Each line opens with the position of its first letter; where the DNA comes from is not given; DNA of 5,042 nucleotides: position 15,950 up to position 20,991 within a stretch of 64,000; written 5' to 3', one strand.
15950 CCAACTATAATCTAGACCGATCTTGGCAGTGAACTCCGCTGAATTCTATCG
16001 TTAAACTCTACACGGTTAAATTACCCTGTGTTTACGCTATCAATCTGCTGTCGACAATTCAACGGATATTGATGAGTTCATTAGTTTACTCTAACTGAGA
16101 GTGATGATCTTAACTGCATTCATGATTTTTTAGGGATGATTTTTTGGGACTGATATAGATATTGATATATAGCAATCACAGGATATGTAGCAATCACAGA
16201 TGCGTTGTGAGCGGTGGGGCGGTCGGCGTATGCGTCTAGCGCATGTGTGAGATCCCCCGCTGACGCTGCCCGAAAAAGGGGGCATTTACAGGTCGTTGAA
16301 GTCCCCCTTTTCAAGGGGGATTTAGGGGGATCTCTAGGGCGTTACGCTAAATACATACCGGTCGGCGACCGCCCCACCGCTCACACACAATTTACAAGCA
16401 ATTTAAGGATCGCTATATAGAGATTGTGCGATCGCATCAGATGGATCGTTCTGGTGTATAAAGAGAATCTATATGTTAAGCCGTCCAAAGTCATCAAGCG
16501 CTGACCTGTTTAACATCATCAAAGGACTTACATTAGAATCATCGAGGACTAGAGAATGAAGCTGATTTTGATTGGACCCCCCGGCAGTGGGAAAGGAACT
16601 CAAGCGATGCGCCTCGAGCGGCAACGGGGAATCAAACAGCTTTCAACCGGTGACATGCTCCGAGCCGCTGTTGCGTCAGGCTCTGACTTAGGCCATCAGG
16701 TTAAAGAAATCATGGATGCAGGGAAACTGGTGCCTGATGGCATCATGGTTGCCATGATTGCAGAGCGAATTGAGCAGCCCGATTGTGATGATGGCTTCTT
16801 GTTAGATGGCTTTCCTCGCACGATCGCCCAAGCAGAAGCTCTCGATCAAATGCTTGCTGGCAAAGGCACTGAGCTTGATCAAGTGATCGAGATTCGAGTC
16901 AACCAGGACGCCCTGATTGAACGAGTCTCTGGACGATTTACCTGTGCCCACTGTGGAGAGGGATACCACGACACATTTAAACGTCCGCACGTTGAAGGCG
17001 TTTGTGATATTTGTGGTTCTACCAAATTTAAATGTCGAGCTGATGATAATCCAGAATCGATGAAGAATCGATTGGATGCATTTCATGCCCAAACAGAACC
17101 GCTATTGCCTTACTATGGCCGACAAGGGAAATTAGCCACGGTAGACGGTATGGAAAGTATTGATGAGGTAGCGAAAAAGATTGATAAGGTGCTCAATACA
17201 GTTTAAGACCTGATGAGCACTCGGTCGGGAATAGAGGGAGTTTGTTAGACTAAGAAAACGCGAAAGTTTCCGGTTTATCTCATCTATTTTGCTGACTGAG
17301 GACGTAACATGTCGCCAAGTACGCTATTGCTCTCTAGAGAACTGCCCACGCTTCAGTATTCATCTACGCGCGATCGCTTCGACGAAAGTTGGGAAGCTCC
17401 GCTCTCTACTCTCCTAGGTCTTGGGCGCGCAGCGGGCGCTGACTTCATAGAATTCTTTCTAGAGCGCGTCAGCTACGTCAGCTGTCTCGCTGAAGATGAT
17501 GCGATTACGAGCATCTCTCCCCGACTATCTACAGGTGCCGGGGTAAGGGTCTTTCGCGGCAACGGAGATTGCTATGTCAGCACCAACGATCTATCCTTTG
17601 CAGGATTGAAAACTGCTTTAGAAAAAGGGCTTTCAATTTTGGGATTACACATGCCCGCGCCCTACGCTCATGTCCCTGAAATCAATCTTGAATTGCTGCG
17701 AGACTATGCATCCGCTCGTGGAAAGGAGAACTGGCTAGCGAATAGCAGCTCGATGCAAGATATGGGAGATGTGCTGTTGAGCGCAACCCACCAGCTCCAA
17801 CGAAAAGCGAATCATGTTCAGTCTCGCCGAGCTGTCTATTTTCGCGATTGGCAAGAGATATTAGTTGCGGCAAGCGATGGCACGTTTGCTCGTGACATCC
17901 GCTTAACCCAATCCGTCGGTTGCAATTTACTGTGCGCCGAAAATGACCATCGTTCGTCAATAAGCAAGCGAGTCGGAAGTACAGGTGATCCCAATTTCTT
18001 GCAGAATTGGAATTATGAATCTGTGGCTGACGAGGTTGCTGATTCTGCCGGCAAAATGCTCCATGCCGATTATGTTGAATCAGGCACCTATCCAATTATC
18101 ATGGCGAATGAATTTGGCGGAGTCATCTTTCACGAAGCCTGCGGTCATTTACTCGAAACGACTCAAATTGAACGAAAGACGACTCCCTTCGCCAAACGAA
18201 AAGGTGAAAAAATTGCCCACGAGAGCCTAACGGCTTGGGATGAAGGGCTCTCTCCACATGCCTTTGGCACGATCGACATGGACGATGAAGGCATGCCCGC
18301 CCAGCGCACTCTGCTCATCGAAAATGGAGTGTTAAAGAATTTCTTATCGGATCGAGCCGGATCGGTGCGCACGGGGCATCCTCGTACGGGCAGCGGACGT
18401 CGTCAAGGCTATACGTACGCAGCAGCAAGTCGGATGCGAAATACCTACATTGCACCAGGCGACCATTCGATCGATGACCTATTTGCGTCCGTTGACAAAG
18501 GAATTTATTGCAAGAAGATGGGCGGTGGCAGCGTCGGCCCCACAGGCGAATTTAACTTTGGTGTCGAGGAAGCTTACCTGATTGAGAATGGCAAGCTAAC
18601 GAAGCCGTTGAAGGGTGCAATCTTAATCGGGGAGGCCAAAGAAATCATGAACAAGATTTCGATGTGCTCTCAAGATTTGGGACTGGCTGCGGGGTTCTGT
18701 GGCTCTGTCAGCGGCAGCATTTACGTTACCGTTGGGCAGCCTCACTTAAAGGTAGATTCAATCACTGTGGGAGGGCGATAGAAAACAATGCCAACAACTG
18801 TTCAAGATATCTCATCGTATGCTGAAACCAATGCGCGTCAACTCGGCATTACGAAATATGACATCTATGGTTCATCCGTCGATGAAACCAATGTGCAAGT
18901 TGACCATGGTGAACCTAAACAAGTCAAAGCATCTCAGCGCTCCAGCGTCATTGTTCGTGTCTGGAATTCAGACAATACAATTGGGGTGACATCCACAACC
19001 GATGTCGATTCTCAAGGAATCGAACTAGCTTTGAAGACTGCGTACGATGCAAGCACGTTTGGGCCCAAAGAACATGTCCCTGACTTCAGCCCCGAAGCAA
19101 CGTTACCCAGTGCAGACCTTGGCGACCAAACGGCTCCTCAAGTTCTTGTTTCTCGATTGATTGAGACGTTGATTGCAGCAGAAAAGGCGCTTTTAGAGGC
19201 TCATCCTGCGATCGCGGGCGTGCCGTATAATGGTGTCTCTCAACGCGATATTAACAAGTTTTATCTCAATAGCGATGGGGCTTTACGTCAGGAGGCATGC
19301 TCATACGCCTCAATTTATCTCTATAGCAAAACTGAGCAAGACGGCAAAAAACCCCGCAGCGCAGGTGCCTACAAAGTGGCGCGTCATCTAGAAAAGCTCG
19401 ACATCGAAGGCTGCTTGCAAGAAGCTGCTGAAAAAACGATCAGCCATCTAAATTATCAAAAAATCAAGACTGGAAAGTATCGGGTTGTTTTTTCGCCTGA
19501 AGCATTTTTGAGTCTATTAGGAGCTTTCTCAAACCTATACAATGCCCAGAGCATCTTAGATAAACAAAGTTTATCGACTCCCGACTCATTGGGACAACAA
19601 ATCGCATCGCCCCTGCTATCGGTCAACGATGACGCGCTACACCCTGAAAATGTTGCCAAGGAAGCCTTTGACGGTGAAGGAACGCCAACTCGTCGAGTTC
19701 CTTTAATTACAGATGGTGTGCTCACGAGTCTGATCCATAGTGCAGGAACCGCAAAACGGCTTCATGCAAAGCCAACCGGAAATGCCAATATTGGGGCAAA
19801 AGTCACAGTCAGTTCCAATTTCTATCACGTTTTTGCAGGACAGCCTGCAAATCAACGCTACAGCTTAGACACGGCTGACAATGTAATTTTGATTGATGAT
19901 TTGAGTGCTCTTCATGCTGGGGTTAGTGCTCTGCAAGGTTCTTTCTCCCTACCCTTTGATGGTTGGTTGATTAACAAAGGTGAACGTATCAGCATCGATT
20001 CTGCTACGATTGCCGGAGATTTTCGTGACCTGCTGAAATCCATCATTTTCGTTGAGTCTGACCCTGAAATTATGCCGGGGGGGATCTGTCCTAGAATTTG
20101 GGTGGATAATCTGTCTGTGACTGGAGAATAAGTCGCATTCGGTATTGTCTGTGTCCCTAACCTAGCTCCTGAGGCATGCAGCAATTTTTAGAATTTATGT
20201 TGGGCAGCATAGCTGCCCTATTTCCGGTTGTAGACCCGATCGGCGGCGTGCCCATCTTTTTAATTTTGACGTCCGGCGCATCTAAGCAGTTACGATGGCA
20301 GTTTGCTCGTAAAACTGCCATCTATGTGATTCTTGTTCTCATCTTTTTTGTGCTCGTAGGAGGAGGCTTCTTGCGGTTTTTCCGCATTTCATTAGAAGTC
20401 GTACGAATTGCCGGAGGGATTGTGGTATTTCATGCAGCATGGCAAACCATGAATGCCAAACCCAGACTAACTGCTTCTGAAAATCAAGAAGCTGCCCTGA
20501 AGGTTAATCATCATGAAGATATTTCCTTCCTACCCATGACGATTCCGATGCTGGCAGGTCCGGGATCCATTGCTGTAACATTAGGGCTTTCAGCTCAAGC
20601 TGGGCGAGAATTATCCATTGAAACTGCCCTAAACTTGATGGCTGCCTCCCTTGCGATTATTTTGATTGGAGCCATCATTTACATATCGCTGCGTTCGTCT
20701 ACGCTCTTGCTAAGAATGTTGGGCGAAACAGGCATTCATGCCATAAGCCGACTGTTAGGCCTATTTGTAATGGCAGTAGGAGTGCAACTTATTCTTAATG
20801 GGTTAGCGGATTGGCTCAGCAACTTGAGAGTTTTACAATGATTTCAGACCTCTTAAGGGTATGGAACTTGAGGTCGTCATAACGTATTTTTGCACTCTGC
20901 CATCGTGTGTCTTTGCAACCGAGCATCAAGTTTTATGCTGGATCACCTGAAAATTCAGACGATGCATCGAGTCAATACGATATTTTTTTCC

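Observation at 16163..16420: Foldback MITE-like element family with nested inverted repeats, at least three copies in the window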

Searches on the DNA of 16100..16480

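Call 73: search_rna_families(source=window, start=16100, end=16480, threshold=evalue, max_evalue=1)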
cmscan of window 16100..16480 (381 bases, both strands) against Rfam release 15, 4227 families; matches with E-value up to 1: 0.
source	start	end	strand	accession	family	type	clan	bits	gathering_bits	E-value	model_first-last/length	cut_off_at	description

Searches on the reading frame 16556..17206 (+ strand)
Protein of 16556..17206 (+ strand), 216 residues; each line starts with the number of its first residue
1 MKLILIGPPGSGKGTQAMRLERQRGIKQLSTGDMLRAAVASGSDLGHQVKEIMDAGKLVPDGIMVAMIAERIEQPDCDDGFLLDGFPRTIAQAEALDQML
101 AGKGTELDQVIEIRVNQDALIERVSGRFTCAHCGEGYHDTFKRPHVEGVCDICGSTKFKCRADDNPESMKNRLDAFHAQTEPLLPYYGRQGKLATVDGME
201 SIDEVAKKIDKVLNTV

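Call 41: search_protein_families(library=pfam, proteins=[window:16556-17206:+])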
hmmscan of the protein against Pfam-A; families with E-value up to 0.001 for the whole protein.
window:16556-17206:+ (216 aa): 5 families
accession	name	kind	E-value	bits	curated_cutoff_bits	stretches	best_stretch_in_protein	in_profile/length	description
PF00406.28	ADK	-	6.3e-57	192.4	26.8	1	5-191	1-150/151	Adenylate kinase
PF13207.12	AAA_17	-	8.7e-25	88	27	1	6-125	1-120/136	AAA domain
PF05191.20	ADK_lid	-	2.9e-11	43.5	26.6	1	127-163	1-36/36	Adenylate kinase, active site lid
PF13671.12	AAA_33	-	2.6e-05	25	27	1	3-44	2-43/143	AAA domain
PF17213.9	Hydin_ADK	-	6e-05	23.7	27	0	58-85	168-195/196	Hydin Adenylate kinase-like domain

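Call 49: find_encoding_contigs(protein=window:16556-17206:+, flank=3000, max_places=10)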
Protein window:16556-17206:+ (216 aa): no gene with exactly this product is on record in the collection.

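Call 50: find_homologous_proteins(query=window:16556-17206:+, max_evalue=1e-60)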
Query window:16556-17206:+ (216 aa): 4836 proteins with E <= 1e-60 among 8000 candidates; the best 120 are listed.
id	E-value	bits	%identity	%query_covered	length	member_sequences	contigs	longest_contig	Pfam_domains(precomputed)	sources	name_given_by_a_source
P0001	1.0e-128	445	92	100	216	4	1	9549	PF17213.10,PF00406.30,PF05191.21,PF13671.13,PF13207.13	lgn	-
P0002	3.4e-111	388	93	86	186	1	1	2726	PF17213.10,PF00406.30,PF05191.21,PF13671.13,PF13207.13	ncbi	ncbi:MAG TPA: adenylate kinase, partial [Elainellaceae cyanobacterium]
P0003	2.3e-106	372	79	100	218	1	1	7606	PF17213.10,PF00406.30,PF05191.21,PF13671.13,PF13207.13,PF13238.13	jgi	jgi:adenylate kinase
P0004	1.6e-101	356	76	99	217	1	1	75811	PF00406.30,PF05191.21,PF13671.13,PF13207.13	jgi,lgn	jgi:adenylate kinase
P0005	6.6e-100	351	74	99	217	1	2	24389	PF00406.30,PF05191.21,PF13671.13,PF13207.13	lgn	-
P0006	1.4e-99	350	75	99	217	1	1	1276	PF00406.30,PF05191.21,PF13671.13,PF13207.13,PF13238.13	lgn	-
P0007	1.6e-97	343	71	99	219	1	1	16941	PF00406.30,PF05191.21,PF13671.13,PF13207.13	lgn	-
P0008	1.6e-97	343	71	99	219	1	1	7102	PF00406.30,PF05191.21,PF13671.13,PF13207.13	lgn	-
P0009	8.5e-97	341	69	99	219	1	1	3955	PF17213.10,PF00406.30,PF05191.21,PF13671.13,PF13207.13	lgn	-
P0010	9.9e-97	340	70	99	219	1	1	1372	PF17213.10,PF00406.30,PF05191.21,PF13671.13,PF13207.13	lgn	-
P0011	1.2e-96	340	69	99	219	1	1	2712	PF17213.10,PF00406.30,PF05191.21,PF13671.13,PF13207.13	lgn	-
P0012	2.3e-96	339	69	99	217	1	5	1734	PF17213.10,PF00406.30,PF05191.21,PF13671.13,PF13207.13,PF13238.13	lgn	-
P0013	3.2e-96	339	69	99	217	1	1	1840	PF17213.10,PF00406.30,PF05191.21,PF13671.13,PF13207.13,PF13238.13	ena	-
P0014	4.6e-96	338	71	99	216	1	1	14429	PF17213.10,PF00406.30,PF05191.21,PF13671.13,PF13207.13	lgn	-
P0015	1.2e-95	337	70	99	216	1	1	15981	PF17213.10,PF00406.30,PF05191.21,PF13671.13,PF13207.13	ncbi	ncbi:MAG: adenylate kinase [Elainellaceae cyanobacterium]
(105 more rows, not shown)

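Call 51: find_encoding_contigs(protein=P0001, flank=5000, max_places=4)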
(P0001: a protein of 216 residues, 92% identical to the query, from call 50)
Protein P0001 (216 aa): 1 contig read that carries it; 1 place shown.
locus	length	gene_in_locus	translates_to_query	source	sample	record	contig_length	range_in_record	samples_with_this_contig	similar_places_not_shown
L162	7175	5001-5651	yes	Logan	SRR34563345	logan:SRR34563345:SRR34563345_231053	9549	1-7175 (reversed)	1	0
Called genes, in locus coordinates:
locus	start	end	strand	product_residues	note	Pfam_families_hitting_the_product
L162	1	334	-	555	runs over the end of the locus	PF00496:SBP_bac_5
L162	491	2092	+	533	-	PF01019:G_glu_transpept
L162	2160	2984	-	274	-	-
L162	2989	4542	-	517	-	PF27677:EGY3_M, PF02163:Peptidase_M50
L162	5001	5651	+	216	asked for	PF00406:ADK, PF13207:AAA_17, PF13671:AAA_33 (faint), PF17213:Hydin_ADK (faint), PF05191:ADK_lid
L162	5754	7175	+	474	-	?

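Call 52: find_encoding_contigs(protein=P0002, flank=3000, max_places=3)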
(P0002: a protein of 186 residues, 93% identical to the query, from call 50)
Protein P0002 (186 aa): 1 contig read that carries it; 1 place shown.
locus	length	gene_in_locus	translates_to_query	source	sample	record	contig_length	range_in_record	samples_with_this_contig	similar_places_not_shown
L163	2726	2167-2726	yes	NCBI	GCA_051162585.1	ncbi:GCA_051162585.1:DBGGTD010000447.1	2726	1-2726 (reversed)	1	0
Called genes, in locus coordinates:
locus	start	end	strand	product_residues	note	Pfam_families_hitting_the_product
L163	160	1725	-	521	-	PF27677:EGY3_M, PF02163:Peptidase_M50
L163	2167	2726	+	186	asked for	PF00406:ADK, PF13207:AAA_17, PF13671:AAA_33 (faint), PF17213:Hydin_ADK (faint), PF05191:ADK_lid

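Call 53: find_encoding_contigs(protein=P0003, flank=4000, max_places=3)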
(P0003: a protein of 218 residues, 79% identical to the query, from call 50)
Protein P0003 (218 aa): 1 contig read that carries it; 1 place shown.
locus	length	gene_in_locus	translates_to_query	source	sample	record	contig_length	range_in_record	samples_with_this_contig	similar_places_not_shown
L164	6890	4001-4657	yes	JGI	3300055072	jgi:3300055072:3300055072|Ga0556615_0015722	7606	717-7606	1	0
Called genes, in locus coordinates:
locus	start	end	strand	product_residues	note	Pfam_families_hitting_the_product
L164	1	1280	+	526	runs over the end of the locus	PF01019:G_glu_transpept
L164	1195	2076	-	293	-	-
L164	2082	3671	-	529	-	PF27677:EGY3_M, PF02163:Peptidase_M50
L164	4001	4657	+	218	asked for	PF00406:ADK, PF13207:AAA_17, PF13238:AAA_18 (weak), PF13671:AAA_33 (weak), PF17213:Hydin_ADK (faint), PF05191:ADK_lid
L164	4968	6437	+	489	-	PF01523:PmbA_TldD_1st (weak), PF19290:PmbA_TldD_2nd (weak), PF19289:PmbA_TldD_3rd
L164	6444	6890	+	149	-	?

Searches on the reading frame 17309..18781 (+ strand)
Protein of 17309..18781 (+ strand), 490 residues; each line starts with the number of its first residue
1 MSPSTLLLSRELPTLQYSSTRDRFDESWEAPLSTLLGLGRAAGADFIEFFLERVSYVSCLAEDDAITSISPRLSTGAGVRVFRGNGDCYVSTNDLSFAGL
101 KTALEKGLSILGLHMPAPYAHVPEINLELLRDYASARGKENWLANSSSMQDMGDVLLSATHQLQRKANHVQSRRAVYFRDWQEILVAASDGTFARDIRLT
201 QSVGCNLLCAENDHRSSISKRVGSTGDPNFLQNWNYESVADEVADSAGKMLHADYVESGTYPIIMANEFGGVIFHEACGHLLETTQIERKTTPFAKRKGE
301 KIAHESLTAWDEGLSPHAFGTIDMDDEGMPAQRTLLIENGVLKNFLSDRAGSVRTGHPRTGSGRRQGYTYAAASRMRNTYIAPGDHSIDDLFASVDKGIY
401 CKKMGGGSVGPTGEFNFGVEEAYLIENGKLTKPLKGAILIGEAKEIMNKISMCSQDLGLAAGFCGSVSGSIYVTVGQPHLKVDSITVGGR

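Call 77: search_protein_families(library=pfam, proteins=[window:17309-18781:+], max_evalue=0.00001)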
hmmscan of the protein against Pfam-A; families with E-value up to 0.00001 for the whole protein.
window:17309-18781:+ (490 aa): 3 families
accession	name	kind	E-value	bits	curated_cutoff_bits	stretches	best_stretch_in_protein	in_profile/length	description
PF19289.4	PmbA_TldD_3rd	-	1.6e-61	207.7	22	1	258-489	1-220/220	PmbA/TldA metallopeptidase C-terminal domain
PF19290.4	PmbA_TldD_2nd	-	7.9e-08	33.2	20.9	1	165-251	31-109/109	PmbA/TldA metallopeptidase central domain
PF01523.21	PmbA_TldD_1st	-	1.1e-07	32.4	20.9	1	48-109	2-63/65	PmbA/TldA metallopeptidase domain 1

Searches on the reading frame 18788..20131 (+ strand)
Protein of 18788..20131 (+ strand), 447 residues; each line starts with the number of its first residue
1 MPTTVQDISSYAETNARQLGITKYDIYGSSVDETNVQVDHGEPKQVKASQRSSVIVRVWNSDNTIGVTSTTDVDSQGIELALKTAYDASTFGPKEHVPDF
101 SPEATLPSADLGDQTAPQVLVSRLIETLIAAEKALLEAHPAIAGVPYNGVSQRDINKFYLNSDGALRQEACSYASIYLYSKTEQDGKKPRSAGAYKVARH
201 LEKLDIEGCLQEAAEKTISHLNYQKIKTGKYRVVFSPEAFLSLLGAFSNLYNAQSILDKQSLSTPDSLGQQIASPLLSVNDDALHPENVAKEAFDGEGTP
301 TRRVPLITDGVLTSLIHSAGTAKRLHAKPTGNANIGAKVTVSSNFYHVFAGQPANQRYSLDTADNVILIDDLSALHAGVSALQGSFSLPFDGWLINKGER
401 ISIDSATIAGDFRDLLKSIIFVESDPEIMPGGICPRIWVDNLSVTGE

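Call 77: search_protein_families(library=pfam, proteins=[window:18788-20131:+], max_evalue=0.00001)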
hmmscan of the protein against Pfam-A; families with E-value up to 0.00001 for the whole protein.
window:18788-20131:+ (447 aa): 3 families
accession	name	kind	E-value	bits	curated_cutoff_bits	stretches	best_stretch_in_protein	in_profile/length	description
PF19289.4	PmbA_TldD_3rd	-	3e-49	167.6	22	1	228-446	1-220/220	PmbA/TldA metallopeptidase C-terminal domain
PF19290.4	PmbA_TldD_2nd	-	1e-11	45.7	20.9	1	119-221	6-109/109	PmbA/TldA metallopeptidase central domain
PF01523.21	PmbA_TldD_1st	-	2.6e-08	34.3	20.9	1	24-88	1-64/65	PmbA/TldA metallopeptidase domain 1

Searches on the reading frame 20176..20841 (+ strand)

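Call 78: search_protein_families(library=pfam, proteins=[window:20176-20841:+], max_evalue=0.00001)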
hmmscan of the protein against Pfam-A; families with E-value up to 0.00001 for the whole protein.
window:20176-20841:+ (221 aa): 1 family
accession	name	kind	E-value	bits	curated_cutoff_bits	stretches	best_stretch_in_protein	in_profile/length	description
PF01914.23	MarC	-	3.1e-49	167.6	23.9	1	7-214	3-203/203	MarC family integral membrane protein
